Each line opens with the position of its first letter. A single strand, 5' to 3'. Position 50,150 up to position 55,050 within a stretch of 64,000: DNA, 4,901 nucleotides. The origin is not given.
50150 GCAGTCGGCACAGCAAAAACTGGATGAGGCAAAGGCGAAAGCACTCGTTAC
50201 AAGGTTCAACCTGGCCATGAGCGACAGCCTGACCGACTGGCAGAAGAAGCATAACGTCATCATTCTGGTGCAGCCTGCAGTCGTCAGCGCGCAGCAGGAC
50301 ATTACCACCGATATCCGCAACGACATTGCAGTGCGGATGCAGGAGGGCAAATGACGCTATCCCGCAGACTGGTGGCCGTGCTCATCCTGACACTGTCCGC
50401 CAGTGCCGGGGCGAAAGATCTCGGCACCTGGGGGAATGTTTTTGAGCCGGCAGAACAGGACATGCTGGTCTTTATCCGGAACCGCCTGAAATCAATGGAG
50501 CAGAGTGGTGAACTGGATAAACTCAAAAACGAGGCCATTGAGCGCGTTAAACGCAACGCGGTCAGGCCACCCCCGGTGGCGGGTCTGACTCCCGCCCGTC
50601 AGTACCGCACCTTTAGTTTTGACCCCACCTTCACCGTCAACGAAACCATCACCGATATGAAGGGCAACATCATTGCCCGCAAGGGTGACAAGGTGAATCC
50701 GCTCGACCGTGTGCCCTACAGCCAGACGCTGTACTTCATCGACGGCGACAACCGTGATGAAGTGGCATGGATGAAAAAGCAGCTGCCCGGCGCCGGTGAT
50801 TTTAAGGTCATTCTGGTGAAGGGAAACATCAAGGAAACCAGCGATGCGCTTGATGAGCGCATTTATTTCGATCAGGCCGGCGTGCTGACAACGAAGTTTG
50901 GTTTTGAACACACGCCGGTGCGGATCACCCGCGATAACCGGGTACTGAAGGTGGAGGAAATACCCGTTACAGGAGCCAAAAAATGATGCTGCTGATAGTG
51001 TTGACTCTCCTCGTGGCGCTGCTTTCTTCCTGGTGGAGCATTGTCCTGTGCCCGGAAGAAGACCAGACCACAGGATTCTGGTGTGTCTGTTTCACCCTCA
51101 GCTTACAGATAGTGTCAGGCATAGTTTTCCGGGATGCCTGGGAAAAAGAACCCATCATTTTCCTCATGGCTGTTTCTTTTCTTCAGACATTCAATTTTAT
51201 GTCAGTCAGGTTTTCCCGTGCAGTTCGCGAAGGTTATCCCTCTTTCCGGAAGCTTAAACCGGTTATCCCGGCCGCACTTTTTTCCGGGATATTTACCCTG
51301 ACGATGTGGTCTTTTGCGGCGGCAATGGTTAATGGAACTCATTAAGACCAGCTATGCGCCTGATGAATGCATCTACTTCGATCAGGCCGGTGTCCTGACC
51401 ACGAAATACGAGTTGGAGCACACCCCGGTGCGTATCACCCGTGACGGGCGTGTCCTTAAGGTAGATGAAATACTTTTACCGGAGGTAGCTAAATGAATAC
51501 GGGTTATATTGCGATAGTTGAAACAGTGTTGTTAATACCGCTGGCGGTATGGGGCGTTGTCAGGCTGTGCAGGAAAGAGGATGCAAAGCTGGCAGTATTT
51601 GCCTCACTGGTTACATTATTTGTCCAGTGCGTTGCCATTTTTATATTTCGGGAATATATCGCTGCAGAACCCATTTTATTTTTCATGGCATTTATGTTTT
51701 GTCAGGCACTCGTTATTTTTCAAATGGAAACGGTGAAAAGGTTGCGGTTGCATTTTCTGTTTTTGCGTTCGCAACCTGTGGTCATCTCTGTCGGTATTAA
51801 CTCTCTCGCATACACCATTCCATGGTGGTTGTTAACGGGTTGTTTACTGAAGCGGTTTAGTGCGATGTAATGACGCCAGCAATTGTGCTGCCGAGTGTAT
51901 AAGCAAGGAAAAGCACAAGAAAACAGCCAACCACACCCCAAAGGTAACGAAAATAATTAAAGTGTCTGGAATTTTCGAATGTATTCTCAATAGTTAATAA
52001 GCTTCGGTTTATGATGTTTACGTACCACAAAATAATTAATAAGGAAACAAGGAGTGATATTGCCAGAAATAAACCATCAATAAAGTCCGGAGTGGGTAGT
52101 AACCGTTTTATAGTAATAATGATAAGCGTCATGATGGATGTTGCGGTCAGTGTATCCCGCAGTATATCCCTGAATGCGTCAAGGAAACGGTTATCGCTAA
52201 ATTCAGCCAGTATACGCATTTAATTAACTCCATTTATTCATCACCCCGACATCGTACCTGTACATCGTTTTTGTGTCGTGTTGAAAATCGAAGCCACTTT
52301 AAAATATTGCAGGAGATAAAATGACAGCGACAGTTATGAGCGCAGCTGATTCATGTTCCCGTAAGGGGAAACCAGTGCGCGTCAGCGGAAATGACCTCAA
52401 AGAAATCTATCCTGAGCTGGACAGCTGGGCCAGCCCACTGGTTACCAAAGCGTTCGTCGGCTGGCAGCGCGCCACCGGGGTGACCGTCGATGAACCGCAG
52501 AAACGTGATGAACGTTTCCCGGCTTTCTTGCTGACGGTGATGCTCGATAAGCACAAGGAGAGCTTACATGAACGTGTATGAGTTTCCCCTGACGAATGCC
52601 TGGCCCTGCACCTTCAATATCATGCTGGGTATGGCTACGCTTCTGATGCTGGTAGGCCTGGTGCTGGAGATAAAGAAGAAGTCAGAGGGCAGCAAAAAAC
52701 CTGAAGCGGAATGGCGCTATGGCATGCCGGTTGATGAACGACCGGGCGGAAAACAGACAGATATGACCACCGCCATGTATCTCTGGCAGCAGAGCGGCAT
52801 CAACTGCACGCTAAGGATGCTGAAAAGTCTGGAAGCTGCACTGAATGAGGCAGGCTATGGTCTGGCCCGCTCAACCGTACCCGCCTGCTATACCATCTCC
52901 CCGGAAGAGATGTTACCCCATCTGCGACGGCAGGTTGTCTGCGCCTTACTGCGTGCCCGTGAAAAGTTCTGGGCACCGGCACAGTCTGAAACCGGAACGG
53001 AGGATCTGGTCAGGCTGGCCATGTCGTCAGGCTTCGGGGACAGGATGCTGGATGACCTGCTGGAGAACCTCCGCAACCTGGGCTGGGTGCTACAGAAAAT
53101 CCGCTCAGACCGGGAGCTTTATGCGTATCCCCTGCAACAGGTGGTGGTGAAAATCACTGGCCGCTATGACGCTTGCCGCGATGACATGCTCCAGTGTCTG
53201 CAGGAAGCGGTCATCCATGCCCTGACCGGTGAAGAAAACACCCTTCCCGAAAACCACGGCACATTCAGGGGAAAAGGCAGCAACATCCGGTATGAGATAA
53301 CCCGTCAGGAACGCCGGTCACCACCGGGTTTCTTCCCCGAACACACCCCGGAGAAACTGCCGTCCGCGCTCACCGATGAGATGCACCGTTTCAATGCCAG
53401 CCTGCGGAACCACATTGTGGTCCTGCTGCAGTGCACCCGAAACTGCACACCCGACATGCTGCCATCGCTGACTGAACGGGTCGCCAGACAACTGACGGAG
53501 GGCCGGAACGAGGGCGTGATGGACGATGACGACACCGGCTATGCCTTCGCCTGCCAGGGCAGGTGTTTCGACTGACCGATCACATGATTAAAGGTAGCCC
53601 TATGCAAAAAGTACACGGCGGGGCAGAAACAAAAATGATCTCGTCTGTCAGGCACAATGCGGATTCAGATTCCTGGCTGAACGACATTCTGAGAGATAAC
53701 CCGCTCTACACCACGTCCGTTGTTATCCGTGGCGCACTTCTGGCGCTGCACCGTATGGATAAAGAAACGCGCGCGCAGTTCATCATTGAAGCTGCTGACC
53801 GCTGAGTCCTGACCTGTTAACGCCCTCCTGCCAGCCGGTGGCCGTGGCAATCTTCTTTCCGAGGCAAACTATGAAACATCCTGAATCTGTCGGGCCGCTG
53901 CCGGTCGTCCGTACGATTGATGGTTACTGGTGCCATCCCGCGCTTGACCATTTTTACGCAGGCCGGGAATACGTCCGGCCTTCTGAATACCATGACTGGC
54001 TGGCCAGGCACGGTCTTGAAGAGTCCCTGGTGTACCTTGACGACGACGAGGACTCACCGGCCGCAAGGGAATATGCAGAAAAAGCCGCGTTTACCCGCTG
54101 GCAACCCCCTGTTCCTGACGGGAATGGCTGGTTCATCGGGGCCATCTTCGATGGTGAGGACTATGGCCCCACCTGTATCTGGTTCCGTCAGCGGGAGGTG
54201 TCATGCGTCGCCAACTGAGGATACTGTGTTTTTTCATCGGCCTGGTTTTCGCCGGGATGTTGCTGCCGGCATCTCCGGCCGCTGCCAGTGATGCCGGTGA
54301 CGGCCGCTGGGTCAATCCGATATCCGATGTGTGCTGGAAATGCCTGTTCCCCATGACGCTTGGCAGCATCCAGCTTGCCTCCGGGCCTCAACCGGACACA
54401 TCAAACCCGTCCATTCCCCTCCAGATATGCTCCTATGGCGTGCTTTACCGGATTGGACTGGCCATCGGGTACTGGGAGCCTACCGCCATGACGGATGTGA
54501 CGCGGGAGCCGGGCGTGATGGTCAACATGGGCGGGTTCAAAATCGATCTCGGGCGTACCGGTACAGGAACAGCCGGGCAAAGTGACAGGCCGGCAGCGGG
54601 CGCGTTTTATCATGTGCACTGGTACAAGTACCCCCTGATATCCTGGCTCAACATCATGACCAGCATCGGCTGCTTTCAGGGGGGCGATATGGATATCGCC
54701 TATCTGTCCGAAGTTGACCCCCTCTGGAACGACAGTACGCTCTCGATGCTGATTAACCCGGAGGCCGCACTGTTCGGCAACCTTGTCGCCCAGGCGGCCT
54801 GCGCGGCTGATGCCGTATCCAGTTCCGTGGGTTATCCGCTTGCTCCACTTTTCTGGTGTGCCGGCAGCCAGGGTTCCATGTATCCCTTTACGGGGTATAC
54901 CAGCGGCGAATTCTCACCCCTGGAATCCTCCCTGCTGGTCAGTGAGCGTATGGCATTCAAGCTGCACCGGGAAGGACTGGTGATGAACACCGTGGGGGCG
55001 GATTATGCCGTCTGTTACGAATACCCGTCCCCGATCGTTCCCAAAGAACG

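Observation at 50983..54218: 3.2-kb cargo block of seven ORFs inserted between traW and traU, marked by a diverged duplicate of the traW 3' end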

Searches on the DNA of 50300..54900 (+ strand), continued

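Call 14: get_annotated_region(hit=H7, flank=5000)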
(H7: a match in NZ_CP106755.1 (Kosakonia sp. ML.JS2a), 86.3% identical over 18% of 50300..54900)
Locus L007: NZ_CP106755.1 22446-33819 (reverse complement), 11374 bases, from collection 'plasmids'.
description: Kosakonia sp. ML.JS2a plasmid pML.JS2a, complete sequence
organism: Kosakonia sp. ML.JS2a (NCBI taxid 2980557)
taxonomy: Bacteria; Pseudomonadota; Gammaproteobacteria; Enterobacterales; Enterobacteriaceae; Kosakonia; Kosakonia sp. ML.JS2a
host: -; source: Ficus microcarpa,Pure isolate,aerial roots; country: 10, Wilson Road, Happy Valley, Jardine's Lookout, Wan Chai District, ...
typing (MOB-suite, as given by PLSDB): conjugative; replicon rep_cluster_2268; relaxase MOBF; mating-pair formation MPF_F
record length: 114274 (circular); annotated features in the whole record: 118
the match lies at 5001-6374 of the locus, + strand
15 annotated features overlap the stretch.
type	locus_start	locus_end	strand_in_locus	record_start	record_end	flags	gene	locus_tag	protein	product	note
CDS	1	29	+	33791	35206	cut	traB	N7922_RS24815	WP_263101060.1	F-type conjugal transfer pilus assembly protein TraB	-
CDS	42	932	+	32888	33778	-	-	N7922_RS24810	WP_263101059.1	prohibitin family protein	-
CDS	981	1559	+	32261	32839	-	traV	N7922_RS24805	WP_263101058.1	type IV conjugative transfer system lipoprotein TraV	-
CDS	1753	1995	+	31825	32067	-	-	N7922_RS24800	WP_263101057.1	hypothetical protein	-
CDS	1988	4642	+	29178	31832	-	traC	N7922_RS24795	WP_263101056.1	type IV secretion system protein TraC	-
CDS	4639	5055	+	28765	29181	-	trbI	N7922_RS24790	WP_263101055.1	type-F conjugative transfer system protein TrbI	-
CDS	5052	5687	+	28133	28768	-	traW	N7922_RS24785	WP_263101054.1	type-F conjugative transfer system protein TraW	-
CDS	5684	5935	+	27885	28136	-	-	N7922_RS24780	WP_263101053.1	hypothetical protein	-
CDS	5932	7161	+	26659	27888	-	-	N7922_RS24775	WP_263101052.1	hypothetical protein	-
CDS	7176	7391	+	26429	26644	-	-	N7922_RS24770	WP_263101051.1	hypothetical protein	-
CDS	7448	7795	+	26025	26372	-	-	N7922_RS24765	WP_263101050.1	hypothetical protein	-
CDS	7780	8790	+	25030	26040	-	traU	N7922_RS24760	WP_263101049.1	conjugal transfer pilus assembly protein TraU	-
CDS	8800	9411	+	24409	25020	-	trbC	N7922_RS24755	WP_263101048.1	type-F conjugative transfer system pilin assembly protein TrbC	-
CDS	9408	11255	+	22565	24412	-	traN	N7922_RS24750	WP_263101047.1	type-F conjugative transfer system mating-pair stabilization protein TraN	-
CDS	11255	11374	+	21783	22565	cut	traF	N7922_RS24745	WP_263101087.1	type-F conjugative transfer system pilin assembly protein TraF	-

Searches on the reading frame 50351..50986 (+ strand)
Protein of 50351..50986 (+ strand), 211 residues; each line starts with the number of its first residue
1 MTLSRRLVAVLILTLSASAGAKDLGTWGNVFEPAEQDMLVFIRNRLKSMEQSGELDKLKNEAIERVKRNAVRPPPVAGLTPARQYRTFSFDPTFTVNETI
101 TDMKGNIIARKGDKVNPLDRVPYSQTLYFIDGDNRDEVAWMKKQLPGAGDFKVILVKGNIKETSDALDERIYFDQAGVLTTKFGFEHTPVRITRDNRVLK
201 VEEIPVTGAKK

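Call 8: search_protein_families(library=pfam, proteins=[window:50351-50986:+], max_evalue=1)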
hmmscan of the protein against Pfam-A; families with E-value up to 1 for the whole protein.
window:50351-50986:+ (211 aa): 1 family
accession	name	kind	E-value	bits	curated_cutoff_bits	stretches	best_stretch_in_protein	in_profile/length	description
PF12477.13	TraW_N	-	2.1e-05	24.8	22.7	1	9-32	6-28/30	Sex factor F TraW protein N terminal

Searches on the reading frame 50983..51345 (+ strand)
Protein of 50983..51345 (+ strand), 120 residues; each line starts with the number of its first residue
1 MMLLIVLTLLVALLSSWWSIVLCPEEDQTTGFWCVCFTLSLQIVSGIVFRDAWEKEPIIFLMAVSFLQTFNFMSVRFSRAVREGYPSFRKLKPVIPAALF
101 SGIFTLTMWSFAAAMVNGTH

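Call 8: search_protein_families(library=pfam, proteins=[window:50983-51345:+], max_evalue=1)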
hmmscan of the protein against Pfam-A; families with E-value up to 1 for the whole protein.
window:50983-51345:+ (120 aa): 1 family
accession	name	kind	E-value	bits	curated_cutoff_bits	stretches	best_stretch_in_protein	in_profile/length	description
PF09679.15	TraQ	-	0.29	11.9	25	1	29-64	13-48/94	Type-F conjugative transfer system pilin chaperone (TraQ)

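Call 9: search_protein_families(library=ncbifam, proteins=[window:50983-51345:+], max_evalue=1)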
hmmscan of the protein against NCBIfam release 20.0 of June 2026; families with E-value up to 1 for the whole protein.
window:50983-51345:+ (120 aa): 0 families

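Call 10: search_protein_families(library=padloc, proteins=[window:50983-51345:+], max_evalue=1)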
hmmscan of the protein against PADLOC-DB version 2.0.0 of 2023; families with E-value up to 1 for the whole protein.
window:50983-51345:+ (120 aa): 0 families

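Call 33: search_protein_families(library=phrogs, proteins=[window:50983-51345:+], max_evalue=0.1)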
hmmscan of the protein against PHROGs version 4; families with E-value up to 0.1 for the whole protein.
window:50983-51345:+ (120 aa): 0 families

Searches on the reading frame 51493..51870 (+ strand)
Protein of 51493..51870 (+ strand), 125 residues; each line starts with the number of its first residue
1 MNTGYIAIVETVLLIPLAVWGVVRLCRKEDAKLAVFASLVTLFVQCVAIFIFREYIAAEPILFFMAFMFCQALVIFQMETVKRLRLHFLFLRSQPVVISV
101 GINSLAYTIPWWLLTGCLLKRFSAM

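Call 8: search_protein_families(library=pfam, proteins=[window:51493-51870:+], max_evalue=1)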
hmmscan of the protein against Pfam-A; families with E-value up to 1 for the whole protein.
window:51493-51870:+ (125 aa): 0 families

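Call 9: search_protein_families(library=ncbifam, proteins=[window:51493-51870:+], max_evalue=1)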
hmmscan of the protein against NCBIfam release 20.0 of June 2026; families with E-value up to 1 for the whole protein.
window:51493-51870:+ (125 aa): 0 families

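Call 10: search_protein_families(library=padloc, proteins=[window:51493-51870:+], max_evalue=1)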
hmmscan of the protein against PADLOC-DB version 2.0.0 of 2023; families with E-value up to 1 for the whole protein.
window:51493-51870:+ (125 aa): 0 families

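Call 33: search_protein_families(library=phrogs, proteins=[window:51493-51870:+], max_evalue=0.1)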
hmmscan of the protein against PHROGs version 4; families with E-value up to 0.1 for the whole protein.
window:51493-51870:+ (125 aa): 0 families

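Call 59: search_dna_similar(query=window:51493-51870:+, collection=plasmids, mode=protein, max_rows=40, max_evalue=0.01)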
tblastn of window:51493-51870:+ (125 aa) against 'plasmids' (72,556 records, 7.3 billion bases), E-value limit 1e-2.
Records with a match: 3; places in all: 3; records where one place covers at least 80% of the query: 3.
Best place of each record, by identity: <60% 3.
By first word of the organism name: Kosakonia 3.
By predicted mobility (MOB-suite, as given by PLSDB): conjugative 3.
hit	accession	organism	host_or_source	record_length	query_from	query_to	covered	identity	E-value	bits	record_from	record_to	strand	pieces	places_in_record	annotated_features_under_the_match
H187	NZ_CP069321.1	Kosakonia cowanii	Pogostemon cablin (Blanco) Benth.,cell ...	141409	1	125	100%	56.0%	1e-40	149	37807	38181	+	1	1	hypothetical protein | traW: type-F conjugative transfer system protein TraW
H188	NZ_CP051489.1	Kosakonia sp. SMBL-WEM22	culture,seawater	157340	1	121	97%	45.5%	4e-28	114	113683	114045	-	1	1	traW: type-F conjugative transfer system protein TraW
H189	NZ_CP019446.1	Kosakonia cowanii JCM 10956 = DSM 18146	-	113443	20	121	82%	44.1%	2e-20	92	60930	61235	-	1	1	none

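Call 90: find_encoding_contigs(protein=window:51493-51870:+, flank=4000, max_places=4)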
Protein window:51493-51870:+ (125 aa): 3 contigs read that carry it; 1 place shown.
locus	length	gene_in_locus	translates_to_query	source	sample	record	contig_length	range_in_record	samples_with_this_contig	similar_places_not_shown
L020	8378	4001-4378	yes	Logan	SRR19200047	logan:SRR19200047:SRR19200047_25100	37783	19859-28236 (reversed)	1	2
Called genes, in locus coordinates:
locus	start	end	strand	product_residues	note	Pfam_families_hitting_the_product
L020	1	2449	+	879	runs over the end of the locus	PF11130:TraC_F_IV, PF19044:P-loop_TraG, PF12846:AAA_10 (faint)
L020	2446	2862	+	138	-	PF09677:TrbI_Ftype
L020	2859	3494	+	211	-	PF12477:TraW_N (faint)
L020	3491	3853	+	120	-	-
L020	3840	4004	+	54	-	-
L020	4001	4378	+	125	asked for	-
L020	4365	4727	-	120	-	-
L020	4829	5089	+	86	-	-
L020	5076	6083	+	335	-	-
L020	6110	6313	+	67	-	-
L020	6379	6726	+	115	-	-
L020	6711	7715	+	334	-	PF06834:TraU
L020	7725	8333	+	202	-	PF09673:TrbC_Ftype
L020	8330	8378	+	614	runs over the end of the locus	PF06986:F_T4SS_TraN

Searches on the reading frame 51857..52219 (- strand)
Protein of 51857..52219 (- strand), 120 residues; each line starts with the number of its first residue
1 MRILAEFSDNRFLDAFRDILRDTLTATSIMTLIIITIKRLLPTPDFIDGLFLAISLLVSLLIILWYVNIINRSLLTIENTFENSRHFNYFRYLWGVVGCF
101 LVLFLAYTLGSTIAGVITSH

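Call 8: search_protein_families(library=pfam, proteins=[window:51857-52219:-], max_evalue=1)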
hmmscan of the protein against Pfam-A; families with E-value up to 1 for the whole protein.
window:51857-52219:- (120 aa): 2 families
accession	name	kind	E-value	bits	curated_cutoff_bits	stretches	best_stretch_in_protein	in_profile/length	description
PF04647.20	AgrB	-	0.031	14.1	23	1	24-108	79-161/185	Accessory gene regulator B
PF23695.1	YncO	-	0.46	10.9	27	1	32-89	1-58/61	YncO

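Call 9: search_protein_families(library=ncbifam, proteins=[window:51857-52219:-], max_evalue=1)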
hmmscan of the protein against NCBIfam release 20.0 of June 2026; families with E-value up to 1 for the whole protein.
window:51857-52219:- (120 aa): 2 families
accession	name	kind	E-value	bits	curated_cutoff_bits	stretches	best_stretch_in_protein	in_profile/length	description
TIGR01398.1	FlhA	equivalog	0.41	8.8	772.1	1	29-69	7-47/678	flagellar biosynthesis protein FlhA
TIGR01654.1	bact_immun_7tm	subfamily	0.48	8.8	189.35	1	29-109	232-313/681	bacteriocin-associated integral membrane protein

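Call 10: search_protein_families(library=padloc, proteins=[window:51857-52219:-], max_evalue=1)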
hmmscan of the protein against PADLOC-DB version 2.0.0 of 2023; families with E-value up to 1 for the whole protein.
window:51857-52219:- (120 aa): 0 families

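Call 33: search_protein_families(library=phrogs, proteins=[window:51857-52219:-], max_evalue=0.1)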
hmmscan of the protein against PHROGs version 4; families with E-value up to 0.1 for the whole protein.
window:51857-52219:- (120 aa): 0 families

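Call 60: search_dna_similar(query=window:51857-52219:-, collection=plasmids, mode=protein, max_rows=40, max_evalue=0.01)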
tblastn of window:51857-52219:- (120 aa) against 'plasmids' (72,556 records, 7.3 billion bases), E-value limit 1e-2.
Records with a match: 1; places in all: 1; records where one place covers at least 80% of the query: 1.
Best place of each record, by identity: <60% 1.
By first word of the organism name: Kosakonia 1.
By predicted mobility (MOB-suite, as given by PLSDB): conjugative 1.
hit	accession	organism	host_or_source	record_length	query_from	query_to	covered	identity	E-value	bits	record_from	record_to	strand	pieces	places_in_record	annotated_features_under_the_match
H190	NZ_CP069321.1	Kosakonia cowanii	Pogostemon cablin (Blanco) Benth.,cell ...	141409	1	115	96%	56.5%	1e-31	123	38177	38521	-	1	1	hypothetical protein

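Call 91: find_encoding_contigs(protein=window:51857-52219:-, flank=4000, max_places=4)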
Protein window:51857-52219:- (120 aa): 8 contigs read that carry it; 4 places shown.
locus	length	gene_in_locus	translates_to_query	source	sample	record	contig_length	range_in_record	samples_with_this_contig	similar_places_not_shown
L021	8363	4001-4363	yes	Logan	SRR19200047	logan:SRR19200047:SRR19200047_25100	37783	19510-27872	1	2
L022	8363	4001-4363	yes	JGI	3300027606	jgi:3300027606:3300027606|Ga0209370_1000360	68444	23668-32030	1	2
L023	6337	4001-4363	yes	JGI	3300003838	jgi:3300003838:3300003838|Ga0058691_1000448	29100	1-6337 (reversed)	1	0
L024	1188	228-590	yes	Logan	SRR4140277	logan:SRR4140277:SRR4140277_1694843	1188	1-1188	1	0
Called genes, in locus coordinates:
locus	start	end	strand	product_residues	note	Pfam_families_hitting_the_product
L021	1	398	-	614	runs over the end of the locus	PF06986:F_T4SS_TraN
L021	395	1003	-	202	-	PF09673:TrbC_Ftype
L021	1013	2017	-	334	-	PF06834:TraU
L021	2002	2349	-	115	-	-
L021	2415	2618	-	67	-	-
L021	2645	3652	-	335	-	-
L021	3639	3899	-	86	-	-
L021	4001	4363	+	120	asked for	-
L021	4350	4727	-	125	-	-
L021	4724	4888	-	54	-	-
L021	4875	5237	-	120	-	-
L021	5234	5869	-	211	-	PF12477:TraW_N (faint)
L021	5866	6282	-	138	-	PF09677:TrbI_Ftype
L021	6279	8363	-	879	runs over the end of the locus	PF11130:TraC_F_IV, PF19044:P-loop_TraG, PF12846:AAA_10 (faint)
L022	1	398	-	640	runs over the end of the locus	PF06986:F_T4SS_TraN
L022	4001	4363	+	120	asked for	-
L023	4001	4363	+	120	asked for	-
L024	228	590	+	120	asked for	-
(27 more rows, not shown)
